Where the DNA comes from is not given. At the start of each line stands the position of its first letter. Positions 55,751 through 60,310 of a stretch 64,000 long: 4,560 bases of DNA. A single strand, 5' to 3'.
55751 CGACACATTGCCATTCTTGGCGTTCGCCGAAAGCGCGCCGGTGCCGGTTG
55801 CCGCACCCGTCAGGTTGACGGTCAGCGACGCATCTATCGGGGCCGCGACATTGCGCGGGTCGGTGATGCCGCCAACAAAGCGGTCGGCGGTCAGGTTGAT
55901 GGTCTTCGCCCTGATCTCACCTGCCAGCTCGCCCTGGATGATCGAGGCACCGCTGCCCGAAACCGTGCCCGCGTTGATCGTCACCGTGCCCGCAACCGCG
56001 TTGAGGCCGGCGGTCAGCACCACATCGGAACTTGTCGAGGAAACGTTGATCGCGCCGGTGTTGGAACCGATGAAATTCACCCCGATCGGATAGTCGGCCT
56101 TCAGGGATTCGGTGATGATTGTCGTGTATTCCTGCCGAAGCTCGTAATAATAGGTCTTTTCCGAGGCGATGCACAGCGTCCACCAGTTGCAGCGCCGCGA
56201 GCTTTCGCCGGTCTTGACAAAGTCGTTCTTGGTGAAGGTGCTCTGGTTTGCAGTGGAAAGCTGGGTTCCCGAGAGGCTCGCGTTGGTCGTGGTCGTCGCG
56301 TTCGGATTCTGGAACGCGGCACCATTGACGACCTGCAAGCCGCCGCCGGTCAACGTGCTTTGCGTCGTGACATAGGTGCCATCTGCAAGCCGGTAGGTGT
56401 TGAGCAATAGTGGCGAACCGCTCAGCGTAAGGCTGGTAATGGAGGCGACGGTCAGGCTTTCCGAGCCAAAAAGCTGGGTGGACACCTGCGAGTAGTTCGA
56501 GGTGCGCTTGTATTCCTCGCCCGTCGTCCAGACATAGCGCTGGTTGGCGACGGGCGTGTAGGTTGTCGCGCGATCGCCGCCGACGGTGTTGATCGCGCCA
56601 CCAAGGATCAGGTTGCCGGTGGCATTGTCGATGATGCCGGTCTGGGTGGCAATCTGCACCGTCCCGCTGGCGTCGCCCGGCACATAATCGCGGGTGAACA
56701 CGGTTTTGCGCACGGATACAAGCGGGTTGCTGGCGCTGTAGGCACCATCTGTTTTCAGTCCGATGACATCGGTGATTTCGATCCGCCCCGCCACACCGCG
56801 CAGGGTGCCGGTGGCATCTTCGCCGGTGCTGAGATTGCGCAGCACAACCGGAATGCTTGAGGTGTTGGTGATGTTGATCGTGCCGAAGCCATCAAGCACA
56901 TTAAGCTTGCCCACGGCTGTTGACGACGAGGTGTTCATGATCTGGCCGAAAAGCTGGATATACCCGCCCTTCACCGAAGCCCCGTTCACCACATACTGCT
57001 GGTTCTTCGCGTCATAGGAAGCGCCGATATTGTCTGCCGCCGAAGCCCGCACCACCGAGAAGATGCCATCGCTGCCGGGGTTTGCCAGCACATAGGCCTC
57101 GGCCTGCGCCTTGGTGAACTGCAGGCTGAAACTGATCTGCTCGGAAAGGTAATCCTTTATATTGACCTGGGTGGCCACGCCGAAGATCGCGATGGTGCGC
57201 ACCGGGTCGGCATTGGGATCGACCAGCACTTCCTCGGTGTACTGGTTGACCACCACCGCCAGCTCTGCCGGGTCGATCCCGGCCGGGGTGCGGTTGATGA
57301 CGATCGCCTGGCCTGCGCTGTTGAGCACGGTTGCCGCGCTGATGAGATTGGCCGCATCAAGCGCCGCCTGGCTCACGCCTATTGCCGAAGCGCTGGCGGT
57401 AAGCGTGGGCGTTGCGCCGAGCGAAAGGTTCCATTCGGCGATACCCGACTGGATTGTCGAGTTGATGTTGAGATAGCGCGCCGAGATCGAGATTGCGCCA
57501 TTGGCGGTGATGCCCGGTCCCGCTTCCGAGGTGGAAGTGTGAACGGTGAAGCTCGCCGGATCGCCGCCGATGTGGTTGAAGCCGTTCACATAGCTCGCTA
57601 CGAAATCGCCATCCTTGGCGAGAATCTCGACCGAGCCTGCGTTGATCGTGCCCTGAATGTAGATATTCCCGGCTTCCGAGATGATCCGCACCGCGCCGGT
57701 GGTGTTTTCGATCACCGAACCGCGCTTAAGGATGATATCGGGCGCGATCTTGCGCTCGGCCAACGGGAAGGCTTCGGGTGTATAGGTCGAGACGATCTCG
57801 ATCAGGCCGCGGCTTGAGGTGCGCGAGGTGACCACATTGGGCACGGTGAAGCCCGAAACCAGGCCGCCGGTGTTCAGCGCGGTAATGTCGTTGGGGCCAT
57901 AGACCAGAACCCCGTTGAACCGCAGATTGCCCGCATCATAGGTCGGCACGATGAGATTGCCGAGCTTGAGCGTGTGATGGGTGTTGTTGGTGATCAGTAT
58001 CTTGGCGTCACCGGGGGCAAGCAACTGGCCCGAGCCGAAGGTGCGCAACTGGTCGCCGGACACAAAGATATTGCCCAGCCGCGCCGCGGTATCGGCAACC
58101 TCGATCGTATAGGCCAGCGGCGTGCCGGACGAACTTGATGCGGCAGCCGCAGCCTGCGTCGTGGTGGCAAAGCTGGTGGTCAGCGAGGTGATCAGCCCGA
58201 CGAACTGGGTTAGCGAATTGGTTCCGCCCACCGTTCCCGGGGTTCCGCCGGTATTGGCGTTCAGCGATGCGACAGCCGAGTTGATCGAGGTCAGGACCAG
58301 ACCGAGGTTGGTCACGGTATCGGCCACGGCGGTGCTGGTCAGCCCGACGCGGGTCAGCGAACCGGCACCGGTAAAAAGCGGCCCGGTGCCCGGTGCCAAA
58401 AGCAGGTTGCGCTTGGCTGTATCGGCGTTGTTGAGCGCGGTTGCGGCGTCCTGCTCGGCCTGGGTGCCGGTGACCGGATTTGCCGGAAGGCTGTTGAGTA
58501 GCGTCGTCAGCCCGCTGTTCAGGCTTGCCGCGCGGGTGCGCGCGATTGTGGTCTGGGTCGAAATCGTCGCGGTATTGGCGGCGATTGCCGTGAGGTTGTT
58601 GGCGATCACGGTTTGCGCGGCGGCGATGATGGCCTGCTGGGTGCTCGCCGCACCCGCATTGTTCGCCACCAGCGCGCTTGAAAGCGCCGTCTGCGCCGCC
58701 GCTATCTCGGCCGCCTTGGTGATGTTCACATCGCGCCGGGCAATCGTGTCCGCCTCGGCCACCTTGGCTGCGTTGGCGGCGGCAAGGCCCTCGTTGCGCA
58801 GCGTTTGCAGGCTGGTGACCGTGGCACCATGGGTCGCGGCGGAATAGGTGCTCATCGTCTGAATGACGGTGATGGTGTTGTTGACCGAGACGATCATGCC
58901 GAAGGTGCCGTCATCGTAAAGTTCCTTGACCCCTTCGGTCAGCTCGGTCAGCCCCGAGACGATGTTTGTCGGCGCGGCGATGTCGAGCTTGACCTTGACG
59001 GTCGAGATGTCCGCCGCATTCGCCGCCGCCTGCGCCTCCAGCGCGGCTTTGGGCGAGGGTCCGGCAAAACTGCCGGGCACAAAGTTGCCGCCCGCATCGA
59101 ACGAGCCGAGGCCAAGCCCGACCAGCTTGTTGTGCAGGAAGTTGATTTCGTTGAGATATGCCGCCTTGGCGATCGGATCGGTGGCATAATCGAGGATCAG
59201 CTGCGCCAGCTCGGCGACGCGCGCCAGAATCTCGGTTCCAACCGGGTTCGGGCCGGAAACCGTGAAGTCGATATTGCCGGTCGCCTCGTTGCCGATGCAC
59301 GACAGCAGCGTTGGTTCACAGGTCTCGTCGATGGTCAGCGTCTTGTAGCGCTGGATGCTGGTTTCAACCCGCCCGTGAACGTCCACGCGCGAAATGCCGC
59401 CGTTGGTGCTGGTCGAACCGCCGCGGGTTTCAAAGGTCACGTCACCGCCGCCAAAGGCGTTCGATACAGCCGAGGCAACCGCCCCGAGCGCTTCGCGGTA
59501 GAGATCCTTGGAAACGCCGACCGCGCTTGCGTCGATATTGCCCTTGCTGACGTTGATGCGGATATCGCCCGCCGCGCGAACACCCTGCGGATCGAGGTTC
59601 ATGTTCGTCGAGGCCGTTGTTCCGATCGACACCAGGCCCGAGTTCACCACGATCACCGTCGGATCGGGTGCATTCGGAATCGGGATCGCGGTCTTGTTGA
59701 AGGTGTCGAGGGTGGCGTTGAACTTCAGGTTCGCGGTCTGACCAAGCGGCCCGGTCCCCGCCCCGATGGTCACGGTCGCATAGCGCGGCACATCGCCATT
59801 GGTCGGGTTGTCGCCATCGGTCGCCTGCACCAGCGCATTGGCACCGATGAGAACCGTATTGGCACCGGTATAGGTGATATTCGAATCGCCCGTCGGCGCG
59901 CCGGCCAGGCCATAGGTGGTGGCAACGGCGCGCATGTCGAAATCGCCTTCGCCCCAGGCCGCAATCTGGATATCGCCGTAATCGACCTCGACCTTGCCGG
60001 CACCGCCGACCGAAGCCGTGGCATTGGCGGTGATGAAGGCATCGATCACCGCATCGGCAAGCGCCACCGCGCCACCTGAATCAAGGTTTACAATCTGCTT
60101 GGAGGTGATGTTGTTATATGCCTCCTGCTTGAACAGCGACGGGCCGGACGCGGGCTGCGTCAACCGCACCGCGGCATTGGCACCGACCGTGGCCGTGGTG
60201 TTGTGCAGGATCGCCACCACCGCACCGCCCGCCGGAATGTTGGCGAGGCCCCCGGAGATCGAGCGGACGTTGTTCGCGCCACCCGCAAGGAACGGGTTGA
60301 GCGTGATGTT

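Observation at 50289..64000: Giant (>4001 aa, truncated by window) filamentous exoprotein with a downstream TpsB: the only clearly accessory, uncharacterised system in the window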

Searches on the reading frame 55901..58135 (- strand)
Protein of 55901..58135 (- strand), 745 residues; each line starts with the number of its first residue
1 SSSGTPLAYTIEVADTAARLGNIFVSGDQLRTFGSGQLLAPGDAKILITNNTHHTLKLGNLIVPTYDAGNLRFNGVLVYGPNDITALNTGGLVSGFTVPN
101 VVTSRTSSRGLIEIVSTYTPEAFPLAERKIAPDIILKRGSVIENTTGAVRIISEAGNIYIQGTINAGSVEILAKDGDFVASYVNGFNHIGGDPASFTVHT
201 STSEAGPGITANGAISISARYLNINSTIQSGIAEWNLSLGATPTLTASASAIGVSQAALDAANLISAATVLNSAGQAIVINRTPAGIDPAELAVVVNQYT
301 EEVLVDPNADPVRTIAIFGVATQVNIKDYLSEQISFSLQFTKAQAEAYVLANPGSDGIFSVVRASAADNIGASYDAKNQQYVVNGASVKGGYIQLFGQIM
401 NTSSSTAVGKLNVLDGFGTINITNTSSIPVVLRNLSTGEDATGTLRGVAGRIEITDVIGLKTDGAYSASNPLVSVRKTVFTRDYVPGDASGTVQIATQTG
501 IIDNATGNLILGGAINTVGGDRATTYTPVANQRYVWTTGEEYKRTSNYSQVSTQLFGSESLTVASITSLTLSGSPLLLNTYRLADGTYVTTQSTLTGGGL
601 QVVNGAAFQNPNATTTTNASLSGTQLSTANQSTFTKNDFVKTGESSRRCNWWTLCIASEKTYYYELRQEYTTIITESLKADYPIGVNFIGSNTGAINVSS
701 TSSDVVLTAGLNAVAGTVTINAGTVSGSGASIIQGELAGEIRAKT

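Call 91: search_dna_similar(query=window:55901-58135:-, collection=plasmids, mode=protein, max_rows=15)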
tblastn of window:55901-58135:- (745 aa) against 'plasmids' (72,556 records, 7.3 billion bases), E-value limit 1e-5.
Records with a match: 2; places in all: 2; records where one place covers at least 80% of the query: 1.
Best place of each record, by identity: 60-80% 1; <60% 1.
By first word of the organism name: Gemmobacter 1; Thalassospira 1.
By predicted mobility (MOB-suite, as given by PLSDB): non-mobilizable 2.
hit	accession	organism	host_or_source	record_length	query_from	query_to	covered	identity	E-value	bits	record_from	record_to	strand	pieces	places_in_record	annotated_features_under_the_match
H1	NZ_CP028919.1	Gemmobacter aquarius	Whole organism,fresh water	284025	6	744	99%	67.6%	0e+0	930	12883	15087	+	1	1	none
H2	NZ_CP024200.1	Thalassospira marina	-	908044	11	237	30%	30.4%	2e-11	76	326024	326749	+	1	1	filamentous hemagglutinin N-terminal domain-containing protein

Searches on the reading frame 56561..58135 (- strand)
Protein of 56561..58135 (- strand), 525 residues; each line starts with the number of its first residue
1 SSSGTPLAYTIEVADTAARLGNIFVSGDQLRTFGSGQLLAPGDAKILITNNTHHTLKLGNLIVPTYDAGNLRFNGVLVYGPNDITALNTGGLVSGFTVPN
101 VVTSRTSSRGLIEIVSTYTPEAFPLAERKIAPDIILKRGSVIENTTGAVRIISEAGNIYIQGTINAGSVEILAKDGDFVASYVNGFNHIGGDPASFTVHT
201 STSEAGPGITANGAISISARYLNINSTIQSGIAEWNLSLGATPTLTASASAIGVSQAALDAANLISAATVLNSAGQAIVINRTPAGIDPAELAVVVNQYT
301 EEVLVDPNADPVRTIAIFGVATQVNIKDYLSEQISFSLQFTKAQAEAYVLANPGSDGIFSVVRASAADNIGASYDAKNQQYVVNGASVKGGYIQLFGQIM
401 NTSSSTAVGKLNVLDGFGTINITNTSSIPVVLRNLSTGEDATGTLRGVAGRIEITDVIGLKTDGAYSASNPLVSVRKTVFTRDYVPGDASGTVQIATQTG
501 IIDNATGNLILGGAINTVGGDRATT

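Call 89: search_protein_families(library=pfam, proteins=[window:56561-58135:-], max_evalue=1)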
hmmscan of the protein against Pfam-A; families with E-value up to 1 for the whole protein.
window:56561-58135:- (525 aa): 0 families

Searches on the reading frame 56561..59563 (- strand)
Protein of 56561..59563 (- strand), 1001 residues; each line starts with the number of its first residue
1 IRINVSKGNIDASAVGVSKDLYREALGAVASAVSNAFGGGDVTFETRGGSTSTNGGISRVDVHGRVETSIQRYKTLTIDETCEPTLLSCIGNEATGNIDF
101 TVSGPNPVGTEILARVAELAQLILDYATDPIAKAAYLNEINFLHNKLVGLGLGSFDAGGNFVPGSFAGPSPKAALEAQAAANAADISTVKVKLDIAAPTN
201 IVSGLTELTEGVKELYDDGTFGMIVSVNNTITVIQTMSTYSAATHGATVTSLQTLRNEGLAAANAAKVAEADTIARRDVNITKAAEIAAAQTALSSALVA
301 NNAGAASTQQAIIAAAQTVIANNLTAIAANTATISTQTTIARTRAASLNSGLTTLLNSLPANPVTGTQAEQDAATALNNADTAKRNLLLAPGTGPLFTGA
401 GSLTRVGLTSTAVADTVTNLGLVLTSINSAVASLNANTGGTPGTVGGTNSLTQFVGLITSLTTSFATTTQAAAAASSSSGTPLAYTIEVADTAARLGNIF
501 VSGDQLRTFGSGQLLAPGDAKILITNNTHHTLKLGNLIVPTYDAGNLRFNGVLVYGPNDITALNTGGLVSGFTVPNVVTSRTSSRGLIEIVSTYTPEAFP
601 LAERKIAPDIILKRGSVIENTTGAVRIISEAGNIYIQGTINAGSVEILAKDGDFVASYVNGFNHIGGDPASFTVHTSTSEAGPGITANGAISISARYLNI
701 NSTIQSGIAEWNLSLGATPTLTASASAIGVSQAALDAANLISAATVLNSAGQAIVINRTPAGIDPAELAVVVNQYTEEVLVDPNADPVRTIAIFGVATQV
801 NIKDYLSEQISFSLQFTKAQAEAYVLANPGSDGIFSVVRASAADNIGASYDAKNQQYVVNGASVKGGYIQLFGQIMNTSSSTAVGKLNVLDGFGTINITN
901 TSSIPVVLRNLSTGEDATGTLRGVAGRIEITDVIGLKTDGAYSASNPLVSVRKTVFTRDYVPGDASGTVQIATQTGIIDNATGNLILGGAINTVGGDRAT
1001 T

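Call 40: find_homologous_proteins(query=window:56651-59500:-, max_evalue=0.001)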
Query window:56651-59500:- (950 aa): 2 proteins with E <= 0.001 among 8000 candidates.
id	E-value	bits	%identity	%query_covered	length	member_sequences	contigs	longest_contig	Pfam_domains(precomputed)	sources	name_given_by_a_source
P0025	3.2e-145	504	45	75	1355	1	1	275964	-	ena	-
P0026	5.8e-86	308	44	51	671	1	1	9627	-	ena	-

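Call 62: predict_structure(alignment_id=A2)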
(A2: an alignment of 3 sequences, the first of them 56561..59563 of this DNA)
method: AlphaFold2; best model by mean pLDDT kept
length: 1001 residues; sequences in the alignment: 3
mean_pLDDT: 38.6   pTM: 0.28
mean pLDDT of the five models: 38.6, 38.1, 37.6, 37.4, 37.2
residues with pLDDT >= 90: 0; 70-90: 9; 50-70: 160; < 50: 832
segments of 3 or more residues with pLDDT < 50: 1-27, 29-110, 149-151, 156-159, 165-247, 269-271, 330-335, 341-343, 358-585, 587-589, 591-611, 613-616, 651-683, 696-1001
pLDDT, mean of each block of 10 residues (from residue 1): 42 45 48 43 40 40 40 40 42 36 36 65 64 54 56 49 43 36 34 34 43 42 37 43 46 53 50 50 57 61 60 58 51 48 50 49 39 42 34 26 24 27 27 25 25 32 30 28 26 25 30 32 32 34 30 28 29 26 43 41 38 50 56 51 59 40 30 29 46 50 37 39 36 36 32 31 33 31 34 31 30 33 35 27 29 33 27 28 31 30 36 34 33 30 32 35 34 39 40 32 25
secondary structure, 60 per line:
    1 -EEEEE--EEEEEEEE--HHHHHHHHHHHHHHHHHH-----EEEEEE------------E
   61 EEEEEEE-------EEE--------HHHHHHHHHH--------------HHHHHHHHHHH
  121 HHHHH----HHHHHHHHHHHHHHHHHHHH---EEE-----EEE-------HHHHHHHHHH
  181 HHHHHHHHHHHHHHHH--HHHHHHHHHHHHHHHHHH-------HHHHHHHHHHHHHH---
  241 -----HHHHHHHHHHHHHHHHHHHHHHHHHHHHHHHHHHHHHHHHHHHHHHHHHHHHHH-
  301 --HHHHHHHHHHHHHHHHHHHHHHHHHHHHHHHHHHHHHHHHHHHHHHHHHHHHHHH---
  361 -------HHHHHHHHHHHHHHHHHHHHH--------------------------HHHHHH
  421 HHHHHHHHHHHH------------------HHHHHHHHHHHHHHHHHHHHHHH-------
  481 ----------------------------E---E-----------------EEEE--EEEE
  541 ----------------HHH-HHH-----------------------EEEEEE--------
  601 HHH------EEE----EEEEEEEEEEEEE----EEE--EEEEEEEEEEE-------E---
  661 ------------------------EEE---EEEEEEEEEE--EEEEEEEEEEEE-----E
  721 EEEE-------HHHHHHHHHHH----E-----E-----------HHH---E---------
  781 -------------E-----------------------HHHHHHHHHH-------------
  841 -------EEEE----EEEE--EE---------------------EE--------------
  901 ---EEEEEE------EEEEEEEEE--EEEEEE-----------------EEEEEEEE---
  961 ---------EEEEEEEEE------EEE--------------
elements in order (helices of 4 or more, strands of 3 or more residues): E2-6 E9-16 H19-36 E42-47 E60-67 E75-77 H86-95 H110-125 H130-149 E153-155 E161-163 H171-196 H199-216 H224-237 H246-299 H303-357 H368-388 H415-432 H451-473 E531-534 E537-540 E587-592 E610-612 E617-629 E634-636 E639-649 E685-687 E691-700 E703-714 E720-724 H732-742 H818-827 E848-851 E856-859 E904-909 E916-924 E927-932 E950-957 E970-978 E985-987

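Call 64: search_protein_representatives(protein=window:56561-59563:-)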
Query: 1001 residues. Proteins with E-value up to 0.001 (for the whole library): 208; up to 1e-10: 112; up to 1e-30: 55. The best 150 are listed.
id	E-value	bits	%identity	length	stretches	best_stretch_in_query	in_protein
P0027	0.0e+00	1181.4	63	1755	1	2-1001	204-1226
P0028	0.0e+00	1125.4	60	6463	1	1-1001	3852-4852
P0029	2.7e-235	800.3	50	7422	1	2-998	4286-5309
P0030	5.3e-211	719.9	48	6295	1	3-998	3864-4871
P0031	9.9e-182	623.0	44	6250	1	3-1001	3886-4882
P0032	3.0e-171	588.4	47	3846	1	6-988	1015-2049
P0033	1.4e-161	556.4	42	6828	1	2-992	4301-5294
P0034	3.8e-161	554.9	45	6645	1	2-987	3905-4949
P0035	3.8e-157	541.7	62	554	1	516-1001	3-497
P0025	3.8e-153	528.5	48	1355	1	2-730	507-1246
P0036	1.1e-130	454.1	41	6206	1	3-986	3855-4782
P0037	7.2e-128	444.8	56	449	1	433-867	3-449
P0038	2.6e-122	426.5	42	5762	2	5-743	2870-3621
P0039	8.6e-111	388.3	39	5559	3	1-734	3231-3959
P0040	1.2e-102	361.4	47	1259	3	425-744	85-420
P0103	2.5e-19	85.7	40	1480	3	816-941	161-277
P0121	2.5e-13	65.9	31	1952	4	479-671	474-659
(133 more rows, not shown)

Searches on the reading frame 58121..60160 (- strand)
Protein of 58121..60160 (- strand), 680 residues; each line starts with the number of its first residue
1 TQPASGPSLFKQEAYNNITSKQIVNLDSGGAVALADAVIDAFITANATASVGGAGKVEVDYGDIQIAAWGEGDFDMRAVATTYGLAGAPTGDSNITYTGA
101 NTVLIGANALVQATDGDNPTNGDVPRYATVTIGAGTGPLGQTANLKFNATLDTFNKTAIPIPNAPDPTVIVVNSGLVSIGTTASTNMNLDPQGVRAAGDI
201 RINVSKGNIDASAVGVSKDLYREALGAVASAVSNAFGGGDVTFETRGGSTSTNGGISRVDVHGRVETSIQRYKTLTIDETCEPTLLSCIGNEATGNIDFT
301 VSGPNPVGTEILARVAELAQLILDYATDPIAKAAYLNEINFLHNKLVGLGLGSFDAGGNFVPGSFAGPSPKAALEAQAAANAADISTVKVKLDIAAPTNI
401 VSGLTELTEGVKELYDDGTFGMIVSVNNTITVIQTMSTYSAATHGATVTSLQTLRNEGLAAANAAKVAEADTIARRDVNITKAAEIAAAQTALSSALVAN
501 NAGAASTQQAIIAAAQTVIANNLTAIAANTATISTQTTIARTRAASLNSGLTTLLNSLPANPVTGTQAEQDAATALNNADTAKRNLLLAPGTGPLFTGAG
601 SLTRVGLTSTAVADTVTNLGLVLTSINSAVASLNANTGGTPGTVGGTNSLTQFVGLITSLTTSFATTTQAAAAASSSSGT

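Call 89: search_protein_families(library=pfam, proteins=[window:58121-60160:-], max_evalue=1)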
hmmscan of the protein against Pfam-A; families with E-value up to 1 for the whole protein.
window:58121-60160:- (680 aa): 0 families
